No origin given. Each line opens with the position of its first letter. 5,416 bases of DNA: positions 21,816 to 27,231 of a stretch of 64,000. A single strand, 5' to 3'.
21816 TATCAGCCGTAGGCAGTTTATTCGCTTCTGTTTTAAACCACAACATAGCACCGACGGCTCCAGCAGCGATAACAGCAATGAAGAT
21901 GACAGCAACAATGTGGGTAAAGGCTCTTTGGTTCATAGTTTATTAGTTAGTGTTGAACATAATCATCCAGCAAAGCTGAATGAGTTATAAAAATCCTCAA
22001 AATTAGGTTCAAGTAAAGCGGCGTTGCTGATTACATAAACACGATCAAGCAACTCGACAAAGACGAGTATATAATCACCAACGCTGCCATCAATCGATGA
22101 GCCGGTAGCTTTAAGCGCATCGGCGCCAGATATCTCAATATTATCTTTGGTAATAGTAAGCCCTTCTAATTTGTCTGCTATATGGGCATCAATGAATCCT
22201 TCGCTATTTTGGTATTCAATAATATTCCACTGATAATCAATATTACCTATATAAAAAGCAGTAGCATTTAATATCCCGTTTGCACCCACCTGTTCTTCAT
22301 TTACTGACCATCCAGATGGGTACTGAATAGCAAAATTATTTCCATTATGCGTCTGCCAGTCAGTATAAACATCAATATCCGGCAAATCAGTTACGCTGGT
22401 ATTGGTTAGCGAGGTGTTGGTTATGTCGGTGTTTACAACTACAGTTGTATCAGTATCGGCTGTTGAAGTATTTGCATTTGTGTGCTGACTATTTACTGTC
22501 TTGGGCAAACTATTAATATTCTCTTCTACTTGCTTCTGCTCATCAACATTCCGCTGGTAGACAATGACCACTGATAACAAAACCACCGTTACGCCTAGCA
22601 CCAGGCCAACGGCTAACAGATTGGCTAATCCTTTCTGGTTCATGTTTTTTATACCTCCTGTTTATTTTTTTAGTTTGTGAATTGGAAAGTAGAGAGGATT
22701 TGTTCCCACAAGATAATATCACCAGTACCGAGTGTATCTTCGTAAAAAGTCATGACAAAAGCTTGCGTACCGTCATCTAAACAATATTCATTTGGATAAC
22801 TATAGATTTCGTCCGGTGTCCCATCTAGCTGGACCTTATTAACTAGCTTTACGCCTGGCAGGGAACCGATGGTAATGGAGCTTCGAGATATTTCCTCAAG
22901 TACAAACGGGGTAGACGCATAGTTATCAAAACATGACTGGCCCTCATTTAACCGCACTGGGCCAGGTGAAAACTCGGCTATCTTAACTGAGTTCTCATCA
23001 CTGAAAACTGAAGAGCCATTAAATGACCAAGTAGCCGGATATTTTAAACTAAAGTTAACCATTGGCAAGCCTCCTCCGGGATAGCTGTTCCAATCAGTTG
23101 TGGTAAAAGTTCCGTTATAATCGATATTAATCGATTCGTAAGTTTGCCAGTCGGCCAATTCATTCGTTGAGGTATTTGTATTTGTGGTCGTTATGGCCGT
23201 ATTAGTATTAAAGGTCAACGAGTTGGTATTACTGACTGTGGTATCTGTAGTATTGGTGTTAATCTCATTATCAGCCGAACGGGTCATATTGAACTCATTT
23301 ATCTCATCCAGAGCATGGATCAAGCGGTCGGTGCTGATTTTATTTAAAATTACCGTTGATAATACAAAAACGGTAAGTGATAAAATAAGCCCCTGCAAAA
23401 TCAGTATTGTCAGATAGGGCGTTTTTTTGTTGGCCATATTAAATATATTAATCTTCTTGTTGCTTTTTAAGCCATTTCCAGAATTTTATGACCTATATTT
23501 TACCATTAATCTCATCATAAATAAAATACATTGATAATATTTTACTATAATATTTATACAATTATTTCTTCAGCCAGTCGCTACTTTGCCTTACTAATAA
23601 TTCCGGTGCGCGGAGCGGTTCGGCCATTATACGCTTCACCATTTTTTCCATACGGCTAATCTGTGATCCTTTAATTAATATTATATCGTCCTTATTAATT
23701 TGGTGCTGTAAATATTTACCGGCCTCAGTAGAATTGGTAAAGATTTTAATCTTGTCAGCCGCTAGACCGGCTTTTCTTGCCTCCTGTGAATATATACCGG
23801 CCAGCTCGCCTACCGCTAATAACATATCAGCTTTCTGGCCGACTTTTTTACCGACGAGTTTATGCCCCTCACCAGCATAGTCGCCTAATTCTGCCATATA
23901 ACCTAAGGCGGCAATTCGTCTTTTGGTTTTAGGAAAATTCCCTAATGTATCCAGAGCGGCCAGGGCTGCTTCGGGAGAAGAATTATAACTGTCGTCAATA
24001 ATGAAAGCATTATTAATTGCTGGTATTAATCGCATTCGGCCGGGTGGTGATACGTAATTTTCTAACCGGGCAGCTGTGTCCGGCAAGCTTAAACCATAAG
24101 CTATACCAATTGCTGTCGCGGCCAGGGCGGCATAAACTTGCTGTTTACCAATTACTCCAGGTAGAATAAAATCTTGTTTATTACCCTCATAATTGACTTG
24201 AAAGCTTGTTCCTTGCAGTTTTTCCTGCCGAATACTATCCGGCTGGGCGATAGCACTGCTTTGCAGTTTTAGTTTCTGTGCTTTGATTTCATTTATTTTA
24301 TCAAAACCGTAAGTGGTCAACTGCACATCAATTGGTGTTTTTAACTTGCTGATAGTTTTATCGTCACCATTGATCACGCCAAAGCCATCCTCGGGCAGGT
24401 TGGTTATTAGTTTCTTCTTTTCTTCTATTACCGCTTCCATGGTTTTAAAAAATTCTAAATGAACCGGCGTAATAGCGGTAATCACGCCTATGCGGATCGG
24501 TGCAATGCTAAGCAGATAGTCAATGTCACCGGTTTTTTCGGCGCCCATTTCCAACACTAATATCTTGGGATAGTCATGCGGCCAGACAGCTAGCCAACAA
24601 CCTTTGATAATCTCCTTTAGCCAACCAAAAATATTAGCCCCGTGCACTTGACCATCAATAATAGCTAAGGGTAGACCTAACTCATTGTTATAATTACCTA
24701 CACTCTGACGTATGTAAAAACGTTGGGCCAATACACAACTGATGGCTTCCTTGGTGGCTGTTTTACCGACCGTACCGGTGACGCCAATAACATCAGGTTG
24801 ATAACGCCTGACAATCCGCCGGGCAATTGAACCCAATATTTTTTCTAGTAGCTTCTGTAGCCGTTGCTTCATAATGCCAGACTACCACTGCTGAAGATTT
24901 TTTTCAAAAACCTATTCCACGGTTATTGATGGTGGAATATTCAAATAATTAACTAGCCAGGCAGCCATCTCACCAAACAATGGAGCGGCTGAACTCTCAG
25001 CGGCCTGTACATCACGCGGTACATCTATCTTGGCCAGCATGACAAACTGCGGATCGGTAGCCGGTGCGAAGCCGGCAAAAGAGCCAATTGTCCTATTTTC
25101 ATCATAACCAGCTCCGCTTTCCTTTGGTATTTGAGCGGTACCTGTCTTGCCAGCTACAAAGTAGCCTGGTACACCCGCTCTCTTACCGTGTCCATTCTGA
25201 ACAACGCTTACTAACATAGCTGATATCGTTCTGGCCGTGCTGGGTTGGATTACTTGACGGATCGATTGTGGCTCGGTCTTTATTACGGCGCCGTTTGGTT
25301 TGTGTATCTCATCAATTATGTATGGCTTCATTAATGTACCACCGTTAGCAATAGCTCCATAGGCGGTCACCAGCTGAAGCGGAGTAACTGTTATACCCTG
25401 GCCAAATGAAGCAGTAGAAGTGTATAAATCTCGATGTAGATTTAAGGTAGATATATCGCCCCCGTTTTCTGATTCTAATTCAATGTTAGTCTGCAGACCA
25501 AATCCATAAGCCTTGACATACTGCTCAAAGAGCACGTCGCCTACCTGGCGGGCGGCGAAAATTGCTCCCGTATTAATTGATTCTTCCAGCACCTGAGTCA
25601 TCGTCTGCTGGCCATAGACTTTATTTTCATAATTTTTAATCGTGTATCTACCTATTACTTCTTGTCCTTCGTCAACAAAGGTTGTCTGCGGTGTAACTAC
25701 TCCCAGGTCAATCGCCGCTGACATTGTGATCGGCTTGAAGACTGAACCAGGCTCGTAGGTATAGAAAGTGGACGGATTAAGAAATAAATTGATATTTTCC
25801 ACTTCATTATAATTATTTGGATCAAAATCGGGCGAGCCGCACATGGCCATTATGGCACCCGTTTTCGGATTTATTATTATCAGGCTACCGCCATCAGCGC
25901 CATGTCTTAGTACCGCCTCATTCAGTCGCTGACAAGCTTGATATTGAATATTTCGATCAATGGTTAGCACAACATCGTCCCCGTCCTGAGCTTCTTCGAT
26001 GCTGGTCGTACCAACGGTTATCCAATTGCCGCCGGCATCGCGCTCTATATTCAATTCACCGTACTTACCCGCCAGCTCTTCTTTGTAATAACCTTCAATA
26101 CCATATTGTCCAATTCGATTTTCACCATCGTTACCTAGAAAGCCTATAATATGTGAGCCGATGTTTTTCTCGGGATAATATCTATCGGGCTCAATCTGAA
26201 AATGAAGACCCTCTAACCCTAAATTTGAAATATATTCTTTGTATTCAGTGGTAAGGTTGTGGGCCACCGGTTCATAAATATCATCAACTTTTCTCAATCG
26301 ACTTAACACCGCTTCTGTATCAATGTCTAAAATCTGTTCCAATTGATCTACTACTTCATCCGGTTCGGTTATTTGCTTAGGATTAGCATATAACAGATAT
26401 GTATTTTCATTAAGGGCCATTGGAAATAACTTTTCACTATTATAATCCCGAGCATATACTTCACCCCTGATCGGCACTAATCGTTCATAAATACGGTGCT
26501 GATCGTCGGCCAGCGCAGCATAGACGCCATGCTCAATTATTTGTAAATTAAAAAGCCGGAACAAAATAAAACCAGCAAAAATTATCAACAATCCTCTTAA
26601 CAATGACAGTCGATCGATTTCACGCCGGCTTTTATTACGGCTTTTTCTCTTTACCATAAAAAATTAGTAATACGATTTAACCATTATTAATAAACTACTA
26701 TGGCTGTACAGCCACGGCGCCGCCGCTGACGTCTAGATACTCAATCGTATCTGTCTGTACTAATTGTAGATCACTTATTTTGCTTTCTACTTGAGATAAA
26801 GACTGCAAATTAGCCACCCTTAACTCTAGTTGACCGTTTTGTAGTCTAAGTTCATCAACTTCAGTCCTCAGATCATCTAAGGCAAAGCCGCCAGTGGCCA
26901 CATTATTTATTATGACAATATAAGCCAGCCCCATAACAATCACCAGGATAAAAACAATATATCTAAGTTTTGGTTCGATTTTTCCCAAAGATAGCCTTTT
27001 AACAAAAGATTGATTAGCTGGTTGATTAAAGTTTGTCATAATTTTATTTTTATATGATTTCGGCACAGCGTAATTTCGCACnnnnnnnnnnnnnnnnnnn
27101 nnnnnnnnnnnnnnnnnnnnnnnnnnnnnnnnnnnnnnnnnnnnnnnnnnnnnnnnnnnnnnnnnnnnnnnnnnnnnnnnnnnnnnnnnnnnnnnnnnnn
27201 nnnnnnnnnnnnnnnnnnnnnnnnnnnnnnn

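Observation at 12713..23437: Ten-gene operon of paralogous anchored surface proteins with modular domain shuffling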

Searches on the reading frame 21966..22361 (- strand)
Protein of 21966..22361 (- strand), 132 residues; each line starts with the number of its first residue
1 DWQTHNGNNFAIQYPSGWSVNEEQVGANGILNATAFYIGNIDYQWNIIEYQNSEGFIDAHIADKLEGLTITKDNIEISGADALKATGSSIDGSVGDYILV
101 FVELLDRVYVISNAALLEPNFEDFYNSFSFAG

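Call 53: find_homologous_proteins(query=A3, max_evalue=0.001)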
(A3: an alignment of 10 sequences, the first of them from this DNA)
Query A3 (10 sequences) (132 aa, profile of the alignment): 2 proteins with E <= 0.001 among 825 candidates.
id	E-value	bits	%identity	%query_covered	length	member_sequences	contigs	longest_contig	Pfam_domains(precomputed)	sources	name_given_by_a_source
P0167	5.3e-25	107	100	100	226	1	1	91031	-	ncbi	ncbi:hypothetical protein ACFL04_01575 [Patescibacteria group bacterium]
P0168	2.5e-15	75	23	20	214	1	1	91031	-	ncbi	ncbi:hypothetical protein ACFL04_01545 [Patescibacteria group bacterium]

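Call 55: search_solved_structures(query=A3, max_evalue=10)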
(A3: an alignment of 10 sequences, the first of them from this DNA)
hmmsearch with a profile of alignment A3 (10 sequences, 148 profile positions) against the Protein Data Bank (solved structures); distinct sequences matched with E-value up to 10: 3.
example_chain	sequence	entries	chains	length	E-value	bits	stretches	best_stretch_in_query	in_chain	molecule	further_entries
1v2b_A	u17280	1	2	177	0.19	15.6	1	2-110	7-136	23-kDa polypeptide of photosystem II oxygen-evolving complex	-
3ty7_A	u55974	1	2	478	0.61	13.9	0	78-144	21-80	Putative aldehyde dehydrogenase SAV2122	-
8vb0_J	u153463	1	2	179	7.1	10.4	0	69-112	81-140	Alpha-paw decoration protein (gp43)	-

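Call 61: predict_structure(alignment_id=A5)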
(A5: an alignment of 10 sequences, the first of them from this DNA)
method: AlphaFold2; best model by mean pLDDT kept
length: 132 residues; sequences in the alignment: 10
mean_pLDDT: 57.1   pTM: 0.46
mean pLDDT of the five models: 57.1, 53.8, 51.7, 50.5, 46.8
residues with pLDDT >= 90: 0; 70-90: 8; 50-70: 92; < 50: 32
segments of 3 or more residues with pLDDT < 50: 27-43, 88-96, 115-117
pLDDT, mean of each block of 10 residues (from residue 1): 68 67 51 37 56 63 54 66 59 49 57 54 62 49
secondary structure, 60 per line:
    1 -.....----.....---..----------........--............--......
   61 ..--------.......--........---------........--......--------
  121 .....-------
elements in order: E2-6 E11-15 E31-38 E41-52 E55-62 E71-77 E80-87 E97-104 E107-112 H121-125

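Call 63: fold_search(model_id=the predicted structure, library=pdb)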
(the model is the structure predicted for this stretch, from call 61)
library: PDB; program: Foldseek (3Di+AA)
matches with E <= 10: 382; with E <= 0.001: 0
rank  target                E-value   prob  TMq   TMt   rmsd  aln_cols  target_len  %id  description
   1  9i4t_P                1.7e-02  0.99  0.47  0.39   6.8       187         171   13  Photosystem II from Arabidopsis thaliana (released 2026-03-25)
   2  5xnl_P                1.8e-02  0.99  0.49  0.38   6.8       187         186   12  Structure of stacked C2S2M2-type PSII-LHCII supercomplex from Pisum sativum (released 2017-09-20)
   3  6e8a_A                2.4e-02  0.89  0.36  0.33  10.9       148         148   12  Crystal structure of DcrB from Salmonella enterica at 1.92 Angstroms resolution (released 2018-10-31)
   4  4rth_A                4.2e-02  0.98  0.47  0.40   6.8       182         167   13  The crystal structure of PsbP from Zea mays (released 2015-03-11)
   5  2lnj_MODEL_1_A        4.6e-02  0.96  0.49  0.40   5.9       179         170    9  Solution Structure of Cyanobacterial PsbP (CyanoP) from Synechocystis sp. PCC 6803 (released 2012-06-06)
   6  8z9d_P                5.2e-02  0.94  0.44  0.34   7.0       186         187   12  cryo-EM structure of PSII-LHCII megacomplex from spinach (released 2024-11-13)
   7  4rth_B                7.9e-02  0.93  0.46  0.39   7.2       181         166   13  The crystal structure of PsbP from Zea mays (released 2015-03-11)
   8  4luq_C                1.2e-01  0.92  0.48  0.51   6.6       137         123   11  Crystal structure of virulence effector Tse3 in complex with neutralizer Tsi3 (released 2013-09-18)
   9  3jcu_P                1.2e-01  0.91  0.48  0.39   6.9       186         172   12  Cryo-EM structure of spinach PSII-LHCII supercomplex at 3.2 Angstrom resolution (released 2016-05-25)
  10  7pi0_P                1.3e-01  0.92  0.47  0.36   6.4       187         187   11  Unstacked compact Dunaliella PSII (released 2022-08-17)
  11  4rti                  1.5e-01  0.60  0.38  0.31  13.4       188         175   13  The crystal structure of PsbP from Spinacia oleracea (released 2015-03-11)
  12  8bd3_F1               1.6e-01  0.89  0.47  0.36   8.1       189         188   11  Cryo-EM structure of the Photosystem II - LHCII supercomplex from Chlorella ohadi (released 2023-08-09)
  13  6xrf_A                1.8e-01  0.66  0.40  0.38   9.5       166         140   12  EagT6 Tse6 NT complex (released 2020-12-30)
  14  4luq_D                2.3e-01  0.77  0.45  0.47   6.8       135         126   11  Crystal structure of virulence effector Tse3 in complex with neutralizer Tsi3 (released 2013-09-18)
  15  4n80_B                3.0e-01  0.75  0.47  0.50   6.6       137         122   11  Crystal structure of Tse3-Tsi3 complex (released 2014-04-23)
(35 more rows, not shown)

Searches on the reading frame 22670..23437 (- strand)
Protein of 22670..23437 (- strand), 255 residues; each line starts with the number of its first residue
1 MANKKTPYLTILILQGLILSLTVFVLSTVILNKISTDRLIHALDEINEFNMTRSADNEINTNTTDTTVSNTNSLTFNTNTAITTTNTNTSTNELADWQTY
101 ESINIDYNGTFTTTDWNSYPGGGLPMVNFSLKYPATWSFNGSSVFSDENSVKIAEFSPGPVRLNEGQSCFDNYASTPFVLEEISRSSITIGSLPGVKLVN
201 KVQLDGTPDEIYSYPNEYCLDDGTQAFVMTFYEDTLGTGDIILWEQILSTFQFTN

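Call 7: search_protein_families(library=pfam, proteins=[window:22670-23437:-], max_evalue=1)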
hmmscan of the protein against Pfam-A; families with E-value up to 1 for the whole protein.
window:22670-23437:- (255 aa): 0 families

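Call 8: search_protein_families(library=ncbifam, proteins=[window:22670-23437:-], max_evalue=1)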
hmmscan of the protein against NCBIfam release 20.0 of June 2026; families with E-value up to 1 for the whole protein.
window:22670-23437:- (255 aa): 1 family
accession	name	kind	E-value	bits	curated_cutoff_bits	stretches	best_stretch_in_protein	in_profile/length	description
NF045890.1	conj_pls20_p028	equivalog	0.2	10.5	150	1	13-104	95-185/377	pLS20_p028 family conjugation system transmembrane protein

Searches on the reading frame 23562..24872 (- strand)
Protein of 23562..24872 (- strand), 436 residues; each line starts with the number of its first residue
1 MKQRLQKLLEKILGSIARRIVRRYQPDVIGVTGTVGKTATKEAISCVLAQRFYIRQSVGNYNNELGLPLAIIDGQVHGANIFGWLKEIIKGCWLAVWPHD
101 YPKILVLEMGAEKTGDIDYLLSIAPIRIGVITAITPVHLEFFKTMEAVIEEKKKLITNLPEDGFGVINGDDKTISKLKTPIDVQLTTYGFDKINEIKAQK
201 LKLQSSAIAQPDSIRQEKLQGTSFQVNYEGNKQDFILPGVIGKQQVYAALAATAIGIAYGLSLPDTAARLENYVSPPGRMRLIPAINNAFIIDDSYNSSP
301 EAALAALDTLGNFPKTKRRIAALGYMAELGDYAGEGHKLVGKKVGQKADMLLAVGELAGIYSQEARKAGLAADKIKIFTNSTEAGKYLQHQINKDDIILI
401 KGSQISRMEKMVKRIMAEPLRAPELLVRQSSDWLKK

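Call 9: search_protein_families(library=pfam, proteins=[window:23562-24872:-], max_evalue=0.1)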
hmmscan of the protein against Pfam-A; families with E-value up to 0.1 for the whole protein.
window:23562-24872:- (436 aa): 2 families
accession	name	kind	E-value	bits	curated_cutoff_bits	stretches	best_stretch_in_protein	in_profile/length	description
PF08245.18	Mur_ligase_M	-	5.1e-31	108.6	24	2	102-255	57-199/200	Mur ligase middle domain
PF02875.26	Mur_ligase_C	-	1.2e-17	65.4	28.4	1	278-403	1-126/127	Mur ligase, glutamate ligase domain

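Call 20: find_related_loci(query=window:23562-24872:-, collection=genome_contigs, flank=10000)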
Query window:23562-24872:- (436 aa) in genome_contigs; peptide patterns used: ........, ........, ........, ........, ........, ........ (x = any residue, [..] = any of these).
112 stretches matched a pattern, but none encodes a relative of the query by tblastn (E <= 1e-3).

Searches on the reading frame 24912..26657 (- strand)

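Call 85: search_protein_families(library=pfam, proteins=[window:24912-26657:-], max_evalue=0.001)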
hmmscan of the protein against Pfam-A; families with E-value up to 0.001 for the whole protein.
window:24912-26657:- (581 aa): 2 families
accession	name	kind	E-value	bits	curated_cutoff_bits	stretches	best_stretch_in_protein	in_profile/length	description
PF00905.27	Transpeptidase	-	3.9e-76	256.6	22.1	1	257-563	1-296/299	Penicillin binding protein transpeptidase domain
PF03717.20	PBP_dimer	-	6.2e-17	63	24.4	1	61-214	3-177/180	Penicillin-binding Protein dimerisation domain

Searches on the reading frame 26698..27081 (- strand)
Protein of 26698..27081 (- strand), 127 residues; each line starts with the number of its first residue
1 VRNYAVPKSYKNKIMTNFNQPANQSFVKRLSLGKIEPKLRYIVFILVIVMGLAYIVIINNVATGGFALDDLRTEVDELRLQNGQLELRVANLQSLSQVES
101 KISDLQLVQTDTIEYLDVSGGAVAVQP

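Call 9: search_protein_families(library=pfam, proteins=[window:26698-27081:-], max_evalue=0.1)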
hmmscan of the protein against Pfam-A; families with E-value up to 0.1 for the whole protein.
window:26698-27081:- (127 aa): 4 families
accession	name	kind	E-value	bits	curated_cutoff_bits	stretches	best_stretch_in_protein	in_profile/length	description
PF19579.4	FtsL_2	-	0.00011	22.5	24.6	1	38-111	17-88/100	Bacteriodetes cell division protein (FtsL-like)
PF10205.14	KLRAQ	-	0.08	13.7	27.3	0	68-104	42-79/105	Predicted coiled-coil domain-containing protein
PF07407.17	Seadorna_VP6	-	0.083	12.4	27.2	0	69-104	12-47/399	Seadornavirus VP6 protein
PF12329.13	TMF_DNA_bd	-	0.098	13.1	35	0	70-107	30-68/74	TATA element modulatory factor 1 DNA binding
